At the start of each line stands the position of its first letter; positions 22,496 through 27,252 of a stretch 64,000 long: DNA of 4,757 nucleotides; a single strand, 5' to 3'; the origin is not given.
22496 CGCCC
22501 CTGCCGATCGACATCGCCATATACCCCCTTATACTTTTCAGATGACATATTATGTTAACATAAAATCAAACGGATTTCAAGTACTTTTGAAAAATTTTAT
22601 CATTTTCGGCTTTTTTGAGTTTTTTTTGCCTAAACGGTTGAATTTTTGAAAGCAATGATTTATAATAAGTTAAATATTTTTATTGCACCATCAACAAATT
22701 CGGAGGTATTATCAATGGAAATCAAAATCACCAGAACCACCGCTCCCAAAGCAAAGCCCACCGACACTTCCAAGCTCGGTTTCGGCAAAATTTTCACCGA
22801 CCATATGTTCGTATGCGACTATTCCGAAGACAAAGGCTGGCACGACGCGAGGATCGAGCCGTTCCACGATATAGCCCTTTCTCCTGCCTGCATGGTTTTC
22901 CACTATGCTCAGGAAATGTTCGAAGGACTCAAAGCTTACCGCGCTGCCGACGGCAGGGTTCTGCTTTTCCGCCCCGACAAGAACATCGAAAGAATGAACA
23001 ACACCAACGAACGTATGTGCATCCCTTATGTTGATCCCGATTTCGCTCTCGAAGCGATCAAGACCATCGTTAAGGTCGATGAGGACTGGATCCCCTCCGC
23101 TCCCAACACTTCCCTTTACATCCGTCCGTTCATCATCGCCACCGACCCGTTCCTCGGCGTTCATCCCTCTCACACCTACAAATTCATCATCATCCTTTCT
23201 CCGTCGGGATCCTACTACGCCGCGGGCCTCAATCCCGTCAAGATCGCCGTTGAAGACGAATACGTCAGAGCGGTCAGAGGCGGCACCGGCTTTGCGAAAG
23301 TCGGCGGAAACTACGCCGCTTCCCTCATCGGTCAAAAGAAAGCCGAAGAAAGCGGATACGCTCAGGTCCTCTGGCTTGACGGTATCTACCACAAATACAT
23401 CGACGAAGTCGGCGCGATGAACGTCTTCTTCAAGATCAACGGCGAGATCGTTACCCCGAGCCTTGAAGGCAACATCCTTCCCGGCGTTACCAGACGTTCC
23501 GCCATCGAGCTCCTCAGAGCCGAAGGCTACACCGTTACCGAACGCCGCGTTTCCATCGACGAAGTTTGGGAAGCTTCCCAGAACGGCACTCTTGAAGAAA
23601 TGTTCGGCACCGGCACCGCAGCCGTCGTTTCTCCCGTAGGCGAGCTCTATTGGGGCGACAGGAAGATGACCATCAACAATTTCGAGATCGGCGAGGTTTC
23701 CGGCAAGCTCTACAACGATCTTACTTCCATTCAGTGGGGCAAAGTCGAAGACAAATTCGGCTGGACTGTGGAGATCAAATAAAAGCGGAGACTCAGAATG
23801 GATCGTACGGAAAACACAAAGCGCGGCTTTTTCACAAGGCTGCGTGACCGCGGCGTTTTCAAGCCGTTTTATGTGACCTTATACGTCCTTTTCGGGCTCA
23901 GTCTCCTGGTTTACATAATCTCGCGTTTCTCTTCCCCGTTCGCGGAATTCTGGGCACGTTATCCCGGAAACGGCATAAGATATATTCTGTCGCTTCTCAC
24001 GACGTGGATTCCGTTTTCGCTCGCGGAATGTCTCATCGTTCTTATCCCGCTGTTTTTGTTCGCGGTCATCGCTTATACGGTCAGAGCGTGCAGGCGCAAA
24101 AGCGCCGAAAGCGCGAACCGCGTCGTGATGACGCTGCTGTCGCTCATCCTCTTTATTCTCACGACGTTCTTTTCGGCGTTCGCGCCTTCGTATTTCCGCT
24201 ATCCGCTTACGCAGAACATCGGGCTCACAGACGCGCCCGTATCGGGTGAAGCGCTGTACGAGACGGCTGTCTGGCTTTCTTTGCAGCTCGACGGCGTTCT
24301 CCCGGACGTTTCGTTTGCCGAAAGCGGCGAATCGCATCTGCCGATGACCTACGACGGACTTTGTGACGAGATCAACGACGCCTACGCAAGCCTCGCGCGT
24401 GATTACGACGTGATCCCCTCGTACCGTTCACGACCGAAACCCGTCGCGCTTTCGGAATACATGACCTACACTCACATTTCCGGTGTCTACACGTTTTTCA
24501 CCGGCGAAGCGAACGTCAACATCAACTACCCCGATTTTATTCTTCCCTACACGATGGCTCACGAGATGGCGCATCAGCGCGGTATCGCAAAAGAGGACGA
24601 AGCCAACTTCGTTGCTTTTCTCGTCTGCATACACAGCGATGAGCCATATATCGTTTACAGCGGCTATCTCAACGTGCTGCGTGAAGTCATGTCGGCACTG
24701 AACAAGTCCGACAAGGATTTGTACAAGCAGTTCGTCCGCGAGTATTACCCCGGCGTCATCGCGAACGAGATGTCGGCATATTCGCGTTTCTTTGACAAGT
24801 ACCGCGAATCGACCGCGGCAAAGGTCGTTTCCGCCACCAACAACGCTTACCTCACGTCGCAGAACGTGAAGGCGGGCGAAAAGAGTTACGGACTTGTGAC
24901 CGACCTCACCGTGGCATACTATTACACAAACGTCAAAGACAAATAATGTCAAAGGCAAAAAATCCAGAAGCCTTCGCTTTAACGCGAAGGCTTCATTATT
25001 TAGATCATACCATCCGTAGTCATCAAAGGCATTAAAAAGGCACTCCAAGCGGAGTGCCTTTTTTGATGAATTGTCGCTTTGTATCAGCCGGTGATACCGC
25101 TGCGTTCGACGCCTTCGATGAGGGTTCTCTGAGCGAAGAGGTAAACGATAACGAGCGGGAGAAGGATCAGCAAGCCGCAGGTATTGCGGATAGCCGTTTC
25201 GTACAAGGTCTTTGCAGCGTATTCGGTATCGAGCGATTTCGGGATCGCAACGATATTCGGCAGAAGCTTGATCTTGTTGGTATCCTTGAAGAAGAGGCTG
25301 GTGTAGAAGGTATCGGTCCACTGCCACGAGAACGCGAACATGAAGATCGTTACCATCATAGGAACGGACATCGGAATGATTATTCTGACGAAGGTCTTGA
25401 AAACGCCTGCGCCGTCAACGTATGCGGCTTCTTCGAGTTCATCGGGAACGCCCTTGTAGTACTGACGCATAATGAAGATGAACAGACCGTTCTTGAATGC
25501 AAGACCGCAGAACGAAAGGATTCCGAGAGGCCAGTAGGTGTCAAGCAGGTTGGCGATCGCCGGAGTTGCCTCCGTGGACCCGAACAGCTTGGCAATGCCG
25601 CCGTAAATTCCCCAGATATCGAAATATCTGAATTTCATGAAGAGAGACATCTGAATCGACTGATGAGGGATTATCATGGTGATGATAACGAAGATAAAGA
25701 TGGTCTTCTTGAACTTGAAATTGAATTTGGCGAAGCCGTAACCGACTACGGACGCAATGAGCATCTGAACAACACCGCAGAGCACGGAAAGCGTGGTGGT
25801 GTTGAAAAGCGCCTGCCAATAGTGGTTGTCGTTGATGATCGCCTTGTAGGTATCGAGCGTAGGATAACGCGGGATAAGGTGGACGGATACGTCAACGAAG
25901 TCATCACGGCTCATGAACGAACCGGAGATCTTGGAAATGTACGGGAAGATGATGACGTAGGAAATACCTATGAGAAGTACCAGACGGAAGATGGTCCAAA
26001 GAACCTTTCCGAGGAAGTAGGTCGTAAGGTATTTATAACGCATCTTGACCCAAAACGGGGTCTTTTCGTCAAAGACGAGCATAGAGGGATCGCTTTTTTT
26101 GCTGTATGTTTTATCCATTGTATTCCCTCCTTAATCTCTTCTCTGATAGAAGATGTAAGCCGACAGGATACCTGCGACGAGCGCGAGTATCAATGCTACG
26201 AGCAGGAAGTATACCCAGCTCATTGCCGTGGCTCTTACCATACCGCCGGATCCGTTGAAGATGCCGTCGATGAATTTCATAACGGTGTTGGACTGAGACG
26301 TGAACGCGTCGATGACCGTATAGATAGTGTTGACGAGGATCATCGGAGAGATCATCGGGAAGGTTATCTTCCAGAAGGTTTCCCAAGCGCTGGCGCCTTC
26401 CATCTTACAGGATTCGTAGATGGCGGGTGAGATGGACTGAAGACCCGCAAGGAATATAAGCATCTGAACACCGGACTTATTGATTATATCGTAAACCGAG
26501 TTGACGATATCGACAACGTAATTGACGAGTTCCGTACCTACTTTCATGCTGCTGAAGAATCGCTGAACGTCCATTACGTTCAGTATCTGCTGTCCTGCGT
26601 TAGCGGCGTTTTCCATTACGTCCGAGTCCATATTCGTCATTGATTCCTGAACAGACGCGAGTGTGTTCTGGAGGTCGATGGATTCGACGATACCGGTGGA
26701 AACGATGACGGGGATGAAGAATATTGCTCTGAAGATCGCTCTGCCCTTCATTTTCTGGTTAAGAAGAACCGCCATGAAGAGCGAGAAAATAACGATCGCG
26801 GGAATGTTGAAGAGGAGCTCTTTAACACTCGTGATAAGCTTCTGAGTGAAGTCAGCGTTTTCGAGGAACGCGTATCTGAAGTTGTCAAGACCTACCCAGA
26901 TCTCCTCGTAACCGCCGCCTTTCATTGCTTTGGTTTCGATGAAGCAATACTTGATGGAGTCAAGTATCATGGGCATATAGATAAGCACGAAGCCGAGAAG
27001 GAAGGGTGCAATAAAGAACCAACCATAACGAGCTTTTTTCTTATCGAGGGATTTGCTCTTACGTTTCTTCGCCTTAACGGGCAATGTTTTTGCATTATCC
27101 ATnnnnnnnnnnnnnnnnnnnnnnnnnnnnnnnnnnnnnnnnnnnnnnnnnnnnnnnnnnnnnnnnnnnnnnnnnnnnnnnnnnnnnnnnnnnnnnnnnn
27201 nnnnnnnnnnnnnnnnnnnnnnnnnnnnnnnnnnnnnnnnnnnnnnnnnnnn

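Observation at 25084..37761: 12.6 kb seven-gene operon: giant CBM/SBP lipoprotein, two ABC permease pairs, an NHL-TPR-Yip1 membrane fusion and a 1024 aa secreted enzyme-like protein, with no ATPase or regulator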

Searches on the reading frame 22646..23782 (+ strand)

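Call 10: search_protein_families(library=pfam, proteins=[window:22646-23782:+], max_evalue=0.001)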
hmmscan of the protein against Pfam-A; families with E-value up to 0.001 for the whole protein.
window:22646-23782:+ (378 aa): 1 family
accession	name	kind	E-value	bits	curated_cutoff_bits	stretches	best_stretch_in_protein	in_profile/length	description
PF01063.24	Aminotran_4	-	8.7e-29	101.4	28.5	1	91-333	2-222/223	Amino-transferase class IV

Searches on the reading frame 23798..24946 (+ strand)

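Call 10: search_protein_families(library=pfam, proteins=[window:23798-24946:+], max_evalue=0.001)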
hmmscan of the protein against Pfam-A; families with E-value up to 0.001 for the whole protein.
window:23798-24946:+ (382 aa): 1 family
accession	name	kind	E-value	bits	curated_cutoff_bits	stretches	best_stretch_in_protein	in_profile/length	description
PF12725.13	DUF3810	-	2.1e-84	284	28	1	59-371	8-310/311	Protein of unknown function (DUF3810)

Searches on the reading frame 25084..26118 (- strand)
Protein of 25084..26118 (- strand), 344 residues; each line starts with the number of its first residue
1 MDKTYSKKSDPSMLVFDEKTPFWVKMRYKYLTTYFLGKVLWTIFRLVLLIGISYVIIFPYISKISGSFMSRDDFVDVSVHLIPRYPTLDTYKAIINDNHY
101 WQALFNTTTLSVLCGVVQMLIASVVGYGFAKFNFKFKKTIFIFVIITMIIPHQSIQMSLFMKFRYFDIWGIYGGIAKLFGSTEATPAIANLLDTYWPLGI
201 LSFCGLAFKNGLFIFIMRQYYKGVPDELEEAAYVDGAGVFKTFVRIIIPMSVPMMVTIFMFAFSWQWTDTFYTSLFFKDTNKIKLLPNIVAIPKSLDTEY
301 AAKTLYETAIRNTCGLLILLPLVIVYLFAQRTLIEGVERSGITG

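Call 6: search_protein_families(library=pfam, proteins=[window:25084-26118:-], max_evalue=0.01)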
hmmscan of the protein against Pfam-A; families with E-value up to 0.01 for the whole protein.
window:25084-26118:- (344 aa): 1 family
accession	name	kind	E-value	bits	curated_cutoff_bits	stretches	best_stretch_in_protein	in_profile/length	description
PF00528.27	BPD_transp_1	-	2.4e-14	53.9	26.4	1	123-331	2-176/184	Binding-protein-dependent transport system inner membrane component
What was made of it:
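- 25084..26118 (-): g7: permease G2 (MalG-like, 344 aa). BPD_transp_1 E=2e-14 (call 6).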

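Call 7: search_protein_families(library=ncbifam, proteins=[window:25084-26118:-], max_evalue=0.01)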
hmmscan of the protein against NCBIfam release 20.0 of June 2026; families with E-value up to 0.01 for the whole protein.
window:25084-26118:- (344 aa): 14 families
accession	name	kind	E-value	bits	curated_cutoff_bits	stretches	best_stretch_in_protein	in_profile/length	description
NF008231.0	PRK10998.1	equivalog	3.6e-19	69.4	261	1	103-343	84-295/296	maltose ABC transporter permease MalG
NF008210.0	PRK10973.1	equivalog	3.6e-17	63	297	1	42-337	9-276/281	sn-glycerol-3-phosphate ABC transporter permease UgpE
NF040932.1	ABC_arch_GlcU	equivalog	5.2e-15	55.8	340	2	190-338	128-265/272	glucose ABC transporter permease GlcU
NF040839.1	tungstate_WtpB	equivalog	2.3e-09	37.3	340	1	85-263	27-190/251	tungstate ABC transporter permease WtpB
TIGR01581.1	Mo_ABC_porter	hypoth_equivalog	6.2e-09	35.7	210.3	1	95-264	14-169/225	ABC transporter permease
NF007047.0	PRK09500.1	equivalog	2.4e-08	33.9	326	1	87-167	43-123/257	spermidine/putrescine ABC transporter permease PotC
NF007044.0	PRK09497.1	equivalog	1.6e-07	31.1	348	1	52-292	19-242/285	spermidine/putrescine ABC transporter permease PotB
TIGR03262.1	PhnU2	equivalog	2.5e-05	23.2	593.25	1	219-264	430-475/546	putative 2-aminoethylphosphonate ABC transporter permease subunit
NF008232.0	PRK10999.1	equivalog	4.8e-05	22.3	392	1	219-263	396-444/520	maltose ABC transporter permease MalF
TIGR02141.1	modB_ABC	equivalog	7.5e-05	22.5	182.6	1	219-264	101-146/208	molybdate ABC transporter permease subunit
TIGR02139.1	permease_CysT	equivalog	0.00014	21.6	246.1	1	88-268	36-202/265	sulfate ABC transporter permease subunit CysT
NF006939.0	PRK09421.1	equivalog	0.00017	21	262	1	98-264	6-159/230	molybdate ABC transporter permease subunit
NF007852.0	PRK10561.1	equivalog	0.00046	20.1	335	1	58-271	31-231/295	sn-glycerol-3-phosphate ABC transporter permease UgpA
TIGR02138.1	phosphate_pstC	equivalog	0.0023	17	196.45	1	214-279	168-233/296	phosphate ABC transporter permease subunit PstC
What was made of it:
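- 25084..26118 (-): Best NCBIfam match is MalG (call 7).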

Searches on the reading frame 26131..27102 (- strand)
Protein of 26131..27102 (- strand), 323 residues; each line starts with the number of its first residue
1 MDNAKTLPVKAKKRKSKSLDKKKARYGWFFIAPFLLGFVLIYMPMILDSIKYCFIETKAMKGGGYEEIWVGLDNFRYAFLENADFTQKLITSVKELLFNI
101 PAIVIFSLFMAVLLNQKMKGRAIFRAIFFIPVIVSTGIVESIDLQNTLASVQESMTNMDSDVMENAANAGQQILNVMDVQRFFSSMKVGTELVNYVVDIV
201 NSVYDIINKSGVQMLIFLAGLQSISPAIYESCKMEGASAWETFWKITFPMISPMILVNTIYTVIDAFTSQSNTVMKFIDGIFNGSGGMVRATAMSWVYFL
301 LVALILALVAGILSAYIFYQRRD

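Call 6: search_protein_families(library=pfam, proteins=[window:26131-27102:-], max_evalue=0.01)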
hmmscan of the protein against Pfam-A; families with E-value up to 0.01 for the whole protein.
window:26131-27102:- (323 aa): 1 family
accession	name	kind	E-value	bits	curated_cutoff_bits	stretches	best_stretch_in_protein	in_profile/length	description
PF00528.27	BPD_transp_1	-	2.9e-09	37.4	26.4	1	214-320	69-176/184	Binding-protein-dependent transport system inner membrane component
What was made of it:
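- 26131..27102 (-): g6: permease F2 (divergent MalF-like, 323 aa) with a hydrophilic insertion of about 70 aa between TM3 and TM4. BPD_transp_1 matches only aa 214-320 (call 6).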

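Call 7: search_protein_families(library=ncbifam, proteins=[window:26131-27102:-], max_evalue=0.01)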
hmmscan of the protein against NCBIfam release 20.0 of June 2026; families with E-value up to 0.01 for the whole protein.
window:26131-27102:- (323 aa): 9 families
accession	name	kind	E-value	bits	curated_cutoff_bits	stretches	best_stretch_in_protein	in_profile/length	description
NF007852.0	PRK10561.1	equivalog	1.7e-10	41.2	335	1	28-268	15-232/295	sn-glycerol-3-phosphate ABC transporter permease UgpA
NF040932.1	ABC_arch_GlcU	equivalog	3.3e-06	27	340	1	207-267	145-202/272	glucose ABC transporter permease GlcU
NF008232.0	PRK10999.1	equivalog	9.1e-06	24.7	392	1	214-302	390-474/520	maltose ABC transporter permease MalF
TIGR00969.1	3a0106s02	subfamily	0.00016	21.2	240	1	221-263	166-208/272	sulfate ABC transporter permease subunit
TIGR01581.1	Mo_ABC_porter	hypoth_equivalog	0.00037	20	210.3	1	217-266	122-171/225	ABC transporter permease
TIGR02140.1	permease_CysW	equivalog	0.0011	18.6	329.1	0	232-263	163-194/261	sulfate ABC transporter permease subunit CysW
NF006939.0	PRK09421.1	equivalog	0.0021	17.5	262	0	221-273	116-168/230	molybdate ABC transporter permease subunit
TIGR02139.1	permease_CysT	equivalog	0.0043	16.7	246.1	1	221-259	155-193/265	sulfate ABC transporter permease subunit CysT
NF040931.1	ABC_arch_GlcT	equivalog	0.007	16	360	0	206-267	151-212/278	glucose ABC transporter permease GlcT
